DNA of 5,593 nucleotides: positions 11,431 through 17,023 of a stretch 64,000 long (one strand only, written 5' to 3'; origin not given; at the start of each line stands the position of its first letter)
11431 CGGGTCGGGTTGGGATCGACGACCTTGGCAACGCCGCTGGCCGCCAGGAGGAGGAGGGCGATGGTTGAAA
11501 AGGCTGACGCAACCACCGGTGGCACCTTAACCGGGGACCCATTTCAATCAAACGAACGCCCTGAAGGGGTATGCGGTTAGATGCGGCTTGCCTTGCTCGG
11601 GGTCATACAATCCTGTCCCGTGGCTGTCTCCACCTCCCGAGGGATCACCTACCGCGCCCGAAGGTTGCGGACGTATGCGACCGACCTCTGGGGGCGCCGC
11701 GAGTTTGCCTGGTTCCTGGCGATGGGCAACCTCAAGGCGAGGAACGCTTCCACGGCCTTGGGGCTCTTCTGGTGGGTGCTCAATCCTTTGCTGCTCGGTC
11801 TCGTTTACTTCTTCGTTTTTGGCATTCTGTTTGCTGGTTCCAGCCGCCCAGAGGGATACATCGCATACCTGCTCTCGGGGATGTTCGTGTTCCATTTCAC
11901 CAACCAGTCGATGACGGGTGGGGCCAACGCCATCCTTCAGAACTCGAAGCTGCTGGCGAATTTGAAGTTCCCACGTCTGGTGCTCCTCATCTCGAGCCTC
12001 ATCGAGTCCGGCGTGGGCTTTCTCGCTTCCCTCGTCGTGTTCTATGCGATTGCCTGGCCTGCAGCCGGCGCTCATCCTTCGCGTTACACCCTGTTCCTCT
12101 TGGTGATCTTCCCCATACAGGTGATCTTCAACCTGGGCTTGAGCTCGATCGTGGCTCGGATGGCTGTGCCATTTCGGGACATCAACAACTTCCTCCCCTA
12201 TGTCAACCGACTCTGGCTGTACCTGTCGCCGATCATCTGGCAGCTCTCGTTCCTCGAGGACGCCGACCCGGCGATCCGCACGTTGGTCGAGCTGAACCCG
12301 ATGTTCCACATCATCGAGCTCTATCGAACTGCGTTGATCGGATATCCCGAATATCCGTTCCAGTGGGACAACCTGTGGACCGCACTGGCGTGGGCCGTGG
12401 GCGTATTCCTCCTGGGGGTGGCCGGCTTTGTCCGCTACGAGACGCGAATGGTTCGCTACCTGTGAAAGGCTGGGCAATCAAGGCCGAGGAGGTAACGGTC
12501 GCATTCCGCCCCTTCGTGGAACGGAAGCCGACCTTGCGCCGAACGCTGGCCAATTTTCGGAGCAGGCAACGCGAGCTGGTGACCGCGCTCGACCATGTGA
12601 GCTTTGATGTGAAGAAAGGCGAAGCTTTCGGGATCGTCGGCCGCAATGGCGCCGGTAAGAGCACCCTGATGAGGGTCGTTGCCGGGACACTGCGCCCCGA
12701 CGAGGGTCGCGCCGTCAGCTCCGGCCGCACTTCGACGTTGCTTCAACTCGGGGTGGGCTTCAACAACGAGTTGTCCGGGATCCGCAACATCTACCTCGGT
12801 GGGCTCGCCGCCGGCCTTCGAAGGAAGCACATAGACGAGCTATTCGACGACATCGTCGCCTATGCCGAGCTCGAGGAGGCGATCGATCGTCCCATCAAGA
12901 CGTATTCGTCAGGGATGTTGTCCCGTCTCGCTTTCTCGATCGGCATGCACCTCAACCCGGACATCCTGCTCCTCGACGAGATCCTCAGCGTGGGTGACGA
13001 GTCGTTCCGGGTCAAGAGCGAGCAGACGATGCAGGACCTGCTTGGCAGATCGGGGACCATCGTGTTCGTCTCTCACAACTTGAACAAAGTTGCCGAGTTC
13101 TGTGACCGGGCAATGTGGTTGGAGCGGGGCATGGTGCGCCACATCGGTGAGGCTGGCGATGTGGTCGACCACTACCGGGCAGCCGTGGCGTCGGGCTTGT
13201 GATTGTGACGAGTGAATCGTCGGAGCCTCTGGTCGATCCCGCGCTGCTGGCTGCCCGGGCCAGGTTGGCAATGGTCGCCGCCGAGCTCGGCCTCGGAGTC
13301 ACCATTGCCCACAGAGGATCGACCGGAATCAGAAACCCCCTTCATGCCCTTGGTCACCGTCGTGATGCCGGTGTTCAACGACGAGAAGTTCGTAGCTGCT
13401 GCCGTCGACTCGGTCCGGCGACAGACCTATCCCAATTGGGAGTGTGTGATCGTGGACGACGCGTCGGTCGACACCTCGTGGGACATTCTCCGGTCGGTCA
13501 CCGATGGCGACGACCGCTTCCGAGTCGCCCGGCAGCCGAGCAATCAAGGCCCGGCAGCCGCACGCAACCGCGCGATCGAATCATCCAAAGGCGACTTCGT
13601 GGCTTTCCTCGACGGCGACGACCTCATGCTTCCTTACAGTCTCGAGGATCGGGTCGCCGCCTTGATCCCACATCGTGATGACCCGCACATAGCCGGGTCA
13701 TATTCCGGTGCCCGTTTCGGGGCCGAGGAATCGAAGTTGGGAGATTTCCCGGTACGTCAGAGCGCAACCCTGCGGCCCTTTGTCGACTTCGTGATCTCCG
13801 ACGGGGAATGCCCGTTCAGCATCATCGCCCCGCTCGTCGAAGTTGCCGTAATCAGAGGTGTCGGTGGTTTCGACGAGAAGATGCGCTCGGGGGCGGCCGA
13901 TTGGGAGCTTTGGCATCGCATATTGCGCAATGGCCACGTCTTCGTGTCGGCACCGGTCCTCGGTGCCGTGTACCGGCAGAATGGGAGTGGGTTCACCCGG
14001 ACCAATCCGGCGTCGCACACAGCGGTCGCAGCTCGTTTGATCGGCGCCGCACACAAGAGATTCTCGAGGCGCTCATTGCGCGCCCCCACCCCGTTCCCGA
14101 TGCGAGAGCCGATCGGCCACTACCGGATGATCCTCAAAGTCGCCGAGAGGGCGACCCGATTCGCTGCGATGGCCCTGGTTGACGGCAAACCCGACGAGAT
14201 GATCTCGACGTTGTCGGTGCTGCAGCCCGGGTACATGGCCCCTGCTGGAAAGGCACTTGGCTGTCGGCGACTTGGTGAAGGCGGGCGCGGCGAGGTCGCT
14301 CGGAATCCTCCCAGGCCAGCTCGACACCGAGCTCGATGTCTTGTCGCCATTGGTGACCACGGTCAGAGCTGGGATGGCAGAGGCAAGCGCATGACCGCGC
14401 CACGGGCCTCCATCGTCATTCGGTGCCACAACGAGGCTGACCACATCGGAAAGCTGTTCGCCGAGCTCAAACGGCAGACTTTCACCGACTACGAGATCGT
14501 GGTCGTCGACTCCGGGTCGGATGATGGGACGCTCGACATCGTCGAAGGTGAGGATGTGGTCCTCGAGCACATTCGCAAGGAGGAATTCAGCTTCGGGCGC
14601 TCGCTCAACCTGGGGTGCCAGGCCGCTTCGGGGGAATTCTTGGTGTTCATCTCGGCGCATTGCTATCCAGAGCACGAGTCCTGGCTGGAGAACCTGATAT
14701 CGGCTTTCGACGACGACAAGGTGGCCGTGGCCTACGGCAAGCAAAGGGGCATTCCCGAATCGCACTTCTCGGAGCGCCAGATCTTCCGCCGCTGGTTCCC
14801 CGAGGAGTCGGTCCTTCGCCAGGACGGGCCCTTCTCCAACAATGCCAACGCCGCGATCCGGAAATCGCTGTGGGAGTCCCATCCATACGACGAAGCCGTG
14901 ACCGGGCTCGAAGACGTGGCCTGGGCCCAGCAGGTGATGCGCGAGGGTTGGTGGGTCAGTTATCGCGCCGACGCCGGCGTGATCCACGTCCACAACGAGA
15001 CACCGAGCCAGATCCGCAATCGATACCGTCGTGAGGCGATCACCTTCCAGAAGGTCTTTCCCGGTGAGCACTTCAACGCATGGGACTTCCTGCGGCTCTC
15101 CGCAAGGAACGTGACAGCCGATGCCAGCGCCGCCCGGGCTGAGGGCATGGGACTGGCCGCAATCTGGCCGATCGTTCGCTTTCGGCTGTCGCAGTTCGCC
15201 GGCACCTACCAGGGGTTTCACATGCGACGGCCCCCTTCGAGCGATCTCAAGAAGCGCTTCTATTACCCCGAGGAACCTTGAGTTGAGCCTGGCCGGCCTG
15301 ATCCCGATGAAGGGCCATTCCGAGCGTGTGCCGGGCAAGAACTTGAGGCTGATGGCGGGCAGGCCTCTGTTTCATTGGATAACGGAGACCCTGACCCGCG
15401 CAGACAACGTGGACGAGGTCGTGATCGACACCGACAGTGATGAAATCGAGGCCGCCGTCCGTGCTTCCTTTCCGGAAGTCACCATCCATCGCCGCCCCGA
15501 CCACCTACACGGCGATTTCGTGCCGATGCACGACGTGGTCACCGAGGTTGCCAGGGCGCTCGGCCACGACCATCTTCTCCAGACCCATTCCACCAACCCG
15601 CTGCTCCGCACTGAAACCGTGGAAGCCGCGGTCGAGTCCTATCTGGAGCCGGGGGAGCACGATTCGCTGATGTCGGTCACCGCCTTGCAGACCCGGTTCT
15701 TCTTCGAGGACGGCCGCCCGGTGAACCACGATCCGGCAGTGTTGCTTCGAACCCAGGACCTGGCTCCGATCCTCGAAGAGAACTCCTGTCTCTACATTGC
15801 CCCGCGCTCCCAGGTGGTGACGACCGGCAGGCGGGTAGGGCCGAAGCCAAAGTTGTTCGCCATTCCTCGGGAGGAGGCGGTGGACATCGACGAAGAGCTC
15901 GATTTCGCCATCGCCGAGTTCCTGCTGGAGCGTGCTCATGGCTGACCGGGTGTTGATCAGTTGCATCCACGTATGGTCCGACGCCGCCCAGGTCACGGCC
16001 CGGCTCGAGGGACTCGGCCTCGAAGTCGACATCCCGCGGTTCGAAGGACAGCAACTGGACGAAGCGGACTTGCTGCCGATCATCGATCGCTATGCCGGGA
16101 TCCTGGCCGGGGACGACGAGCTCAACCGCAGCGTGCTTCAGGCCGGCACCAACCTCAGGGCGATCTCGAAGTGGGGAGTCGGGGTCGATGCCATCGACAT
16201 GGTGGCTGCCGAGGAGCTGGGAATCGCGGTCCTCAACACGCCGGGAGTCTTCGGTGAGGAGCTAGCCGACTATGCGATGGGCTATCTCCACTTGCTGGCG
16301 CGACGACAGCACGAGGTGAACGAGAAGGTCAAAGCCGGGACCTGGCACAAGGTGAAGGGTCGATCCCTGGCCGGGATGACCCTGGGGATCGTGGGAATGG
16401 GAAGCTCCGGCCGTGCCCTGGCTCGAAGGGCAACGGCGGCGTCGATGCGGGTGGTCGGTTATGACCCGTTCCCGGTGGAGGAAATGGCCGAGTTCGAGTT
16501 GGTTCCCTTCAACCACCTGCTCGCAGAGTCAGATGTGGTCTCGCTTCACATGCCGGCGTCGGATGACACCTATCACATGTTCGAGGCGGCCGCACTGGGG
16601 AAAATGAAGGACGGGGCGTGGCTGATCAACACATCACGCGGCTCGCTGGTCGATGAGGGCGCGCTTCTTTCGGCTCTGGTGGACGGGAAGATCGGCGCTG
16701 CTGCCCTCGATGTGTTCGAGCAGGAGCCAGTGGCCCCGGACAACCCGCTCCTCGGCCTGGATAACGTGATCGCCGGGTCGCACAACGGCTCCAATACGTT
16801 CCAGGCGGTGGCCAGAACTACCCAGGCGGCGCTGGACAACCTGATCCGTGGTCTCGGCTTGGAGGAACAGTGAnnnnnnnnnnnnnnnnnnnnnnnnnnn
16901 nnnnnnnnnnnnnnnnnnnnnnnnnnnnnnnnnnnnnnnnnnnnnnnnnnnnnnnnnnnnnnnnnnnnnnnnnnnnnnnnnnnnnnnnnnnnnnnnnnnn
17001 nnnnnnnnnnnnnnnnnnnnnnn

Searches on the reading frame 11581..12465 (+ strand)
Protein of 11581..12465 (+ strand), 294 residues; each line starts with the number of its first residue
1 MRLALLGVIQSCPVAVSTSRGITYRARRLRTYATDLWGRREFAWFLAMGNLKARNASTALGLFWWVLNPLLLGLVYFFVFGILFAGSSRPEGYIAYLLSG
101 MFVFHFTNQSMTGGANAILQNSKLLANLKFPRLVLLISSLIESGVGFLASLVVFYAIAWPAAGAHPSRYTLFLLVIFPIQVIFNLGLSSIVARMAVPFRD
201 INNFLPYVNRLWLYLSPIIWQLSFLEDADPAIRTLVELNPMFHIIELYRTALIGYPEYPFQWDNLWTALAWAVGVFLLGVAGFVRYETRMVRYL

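Call 10: search_protein_families(library=pfam, max_evalue=0.001, proteins=[window:11581-12465:+])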
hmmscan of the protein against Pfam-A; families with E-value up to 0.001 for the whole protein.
window:11581-12465:+ (294 aa): 1 family
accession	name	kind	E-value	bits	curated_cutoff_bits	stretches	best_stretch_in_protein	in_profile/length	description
PF01061.29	ABC2_membrane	-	4.3e-11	43.2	26.9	1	45-251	5-209/211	ABC-2 type transporter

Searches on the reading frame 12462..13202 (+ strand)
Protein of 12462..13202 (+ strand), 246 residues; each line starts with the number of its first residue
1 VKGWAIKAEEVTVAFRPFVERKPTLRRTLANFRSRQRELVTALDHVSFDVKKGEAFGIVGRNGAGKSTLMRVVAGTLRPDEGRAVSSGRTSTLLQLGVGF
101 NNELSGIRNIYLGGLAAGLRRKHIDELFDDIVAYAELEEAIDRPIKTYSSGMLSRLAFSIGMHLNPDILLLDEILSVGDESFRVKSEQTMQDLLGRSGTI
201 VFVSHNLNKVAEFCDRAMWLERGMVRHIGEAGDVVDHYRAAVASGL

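Call 10: search_protein_families(library=pfam, max_evalue=0.001, proteins=[window:12462-13202:+])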
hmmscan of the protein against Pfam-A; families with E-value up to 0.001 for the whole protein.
window:12462-13202:+ (246 aa): 2 families
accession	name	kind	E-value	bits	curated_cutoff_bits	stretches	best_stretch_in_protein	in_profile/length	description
PF00005.33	ABC_tran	-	9.1e-20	72.1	25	1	43-174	1-135/137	ABC transporter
PF13304.12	AAA_21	-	9.6e-06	26.3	27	0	57-75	3-21/304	AAA domain, putative AbiEii toxin, Type IV TA system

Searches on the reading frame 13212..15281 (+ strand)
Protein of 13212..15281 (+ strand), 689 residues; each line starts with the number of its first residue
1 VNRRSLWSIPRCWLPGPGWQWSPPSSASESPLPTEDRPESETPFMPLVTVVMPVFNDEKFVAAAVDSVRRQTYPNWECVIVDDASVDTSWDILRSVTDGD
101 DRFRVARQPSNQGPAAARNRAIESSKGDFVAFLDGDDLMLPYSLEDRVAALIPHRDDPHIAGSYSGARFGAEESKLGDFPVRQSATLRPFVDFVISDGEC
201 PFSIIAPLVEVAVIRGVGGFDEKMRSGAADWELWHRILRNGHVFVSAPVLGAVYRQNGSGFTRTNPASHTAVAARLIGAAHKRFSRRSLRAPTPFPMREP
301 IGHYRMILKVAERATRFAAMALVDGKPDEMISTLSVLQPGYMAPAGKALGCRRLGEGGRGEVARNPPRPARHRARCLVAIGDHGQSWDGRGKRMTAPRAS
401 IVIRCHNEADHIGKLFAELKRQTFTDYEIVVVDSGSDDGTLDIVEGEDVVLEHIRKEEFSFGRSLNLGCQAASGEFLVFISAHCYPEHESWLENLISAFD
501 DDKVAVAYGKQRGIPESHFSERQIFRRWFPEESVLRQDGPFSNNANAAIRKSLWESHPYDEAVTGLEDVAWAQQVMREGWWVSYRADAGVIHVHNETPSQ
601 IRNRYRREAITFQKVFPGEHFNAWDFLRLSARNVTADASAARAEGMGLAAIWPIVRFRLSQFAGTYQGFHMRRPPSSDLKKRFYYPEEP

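Call 10: search_protein_families(library=pfam, max_evalue=0.001, proteins=[window:13212-15281:+])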
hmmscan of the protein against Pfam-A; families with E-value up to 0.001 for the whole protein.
window:13212-15281:+ (689 aa): 4 families
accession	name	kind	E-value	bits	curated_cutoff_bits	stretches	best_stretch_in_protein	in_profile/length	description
PF00535.33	Glycos_transf_2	-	4.1e-59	199.7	23.3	2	49-156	1-108/168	Glycosyl transferase family 2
PF13641.12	Glyco_tranf_2_3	-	3.7e-21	76.6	27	2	397-609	1-228/230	Glycosyltransferase like family 2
PF10111.15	Glyco_tranf_2_2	-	6.1e-21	75.6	27.3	2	49-248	1-210/276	Glycosyltransferase like family 2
PF13704.12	Glyco_tranf_2_4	-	7.5e-06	26.8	27.5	0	406-455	1-49/98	Glycosyl transferase family 2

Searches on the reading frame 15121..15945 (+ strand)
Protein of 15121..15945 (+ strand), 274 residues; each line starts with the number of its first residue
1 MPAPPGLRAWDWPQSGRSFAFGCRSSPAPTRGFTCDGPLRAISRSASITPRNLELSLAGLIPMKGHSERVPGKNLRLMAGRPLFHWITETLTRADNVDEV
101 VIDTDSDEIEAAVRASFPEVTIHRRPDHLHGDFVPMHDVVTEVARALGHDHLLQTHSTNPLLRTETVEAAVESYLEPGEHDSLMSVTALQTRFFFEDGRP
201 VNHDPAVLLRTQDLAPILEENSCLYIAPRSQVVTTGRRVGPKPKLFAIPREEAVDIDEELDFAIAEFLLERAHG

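Call 10: search_protein_families(library=pfam, max_evalue=0.001, proteins=[window:15121-15945:+])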
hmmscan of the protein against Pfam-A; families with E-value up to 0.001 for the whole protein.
window:15121-15945:+ (274 aa): 1 family
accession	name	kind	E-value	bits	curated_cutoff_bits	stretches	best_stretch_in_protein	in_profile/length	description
PF02348.25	CTP_transf_3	-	1.4e-21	77.8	22.6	1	58-225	1-170/217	Cytidylyltransferase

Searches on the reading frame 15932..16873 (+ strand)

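Call 10: search_protein_families(library=pfam, max_evalue=0.001, proteins=[window:15932-16873:+])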
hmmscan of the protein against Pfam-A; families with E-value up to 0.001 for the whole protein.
window:15932-16873:+ (313 aa): 3 families
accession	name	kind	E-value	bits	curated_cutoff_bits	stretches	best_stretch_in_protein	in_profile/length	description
PF02826.25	2-Hacid_dh_C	-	1.6e-56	190.9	25.1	1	117-286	2-178/178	D-isomer specific 2-hydroxyacid dehydrogenase, NAD binding domain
PF00389.36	2-Hacid_dh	-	9.8e-17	61.3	24.6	1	36-307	26-123/134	D-isomer specific 2-hydroxyacid dehydrogenase, catalytic domain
PF03446.21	NAD_binding_2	-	0.0006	20.3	21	0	151-238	2-96/161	NAD binding domain of 6-phosphogluconate dehydrogenase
